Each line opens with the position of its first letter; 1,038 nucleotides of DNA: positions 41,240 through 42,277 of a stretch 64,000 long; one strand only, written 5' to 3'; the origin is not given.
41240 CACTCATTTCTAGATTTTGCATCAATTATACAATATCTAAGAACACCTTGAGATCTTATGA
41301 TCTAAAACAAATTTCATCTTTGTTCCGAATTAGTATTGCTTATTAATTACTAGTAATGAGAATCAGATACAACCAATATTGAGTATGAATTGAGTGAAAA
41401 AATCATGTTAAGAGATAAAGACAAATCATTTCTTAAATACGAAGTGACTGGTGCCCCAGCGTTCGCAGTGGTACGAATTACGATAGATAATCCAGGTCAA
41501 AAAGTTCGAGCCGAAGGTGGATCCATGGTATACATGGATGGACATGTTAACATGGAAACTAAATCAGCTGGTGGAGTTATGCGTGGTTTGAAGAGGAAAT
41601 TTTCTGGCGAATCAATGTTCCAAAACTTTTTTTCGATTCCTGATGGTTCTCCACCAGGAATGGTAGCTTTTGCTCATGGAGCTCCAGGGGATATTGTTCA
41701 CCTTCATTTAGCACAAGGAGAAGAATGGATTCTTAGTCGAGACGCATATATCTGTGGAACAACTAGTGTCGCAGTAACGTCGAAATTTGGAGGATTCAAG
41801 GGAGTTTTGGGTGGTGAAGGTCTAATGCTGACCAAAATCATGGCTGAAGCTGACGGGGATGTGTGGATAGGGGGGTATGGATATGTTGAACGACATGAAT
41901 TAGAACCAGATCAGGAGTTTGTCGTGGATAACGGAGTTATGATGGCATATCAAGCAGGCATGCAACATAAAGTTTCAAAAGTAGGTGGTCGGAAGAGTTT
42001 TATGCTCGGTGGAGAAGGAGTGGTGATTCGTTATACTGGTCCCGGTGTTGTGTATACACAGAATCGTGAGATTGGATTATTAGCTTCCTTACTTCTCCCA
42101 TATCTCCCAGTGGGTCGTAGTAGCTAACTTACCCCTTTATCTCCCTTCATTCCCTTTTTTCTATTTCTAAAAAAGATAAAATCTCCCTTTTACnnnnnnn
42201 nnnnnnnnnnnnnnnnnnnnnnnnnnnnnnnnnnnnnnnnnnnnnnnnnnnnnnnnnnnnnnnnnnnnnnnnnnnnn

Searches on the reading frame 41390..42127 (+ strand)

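Call 6: search_protein_families(library=pfam, proteins=[window:41390-42127:+], max_evalue=0.001)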
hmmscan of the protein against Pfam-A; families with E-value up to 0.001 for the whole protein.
window:41390-42127:+ (245 aa): 1 family
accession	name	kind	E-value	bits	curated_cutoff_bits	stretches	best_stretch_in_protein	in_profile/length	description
PF01987.23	AIM24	-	1.1e-56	192.3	25.7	1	17-226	1-205/205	Mitochondrial biogenesis AIM24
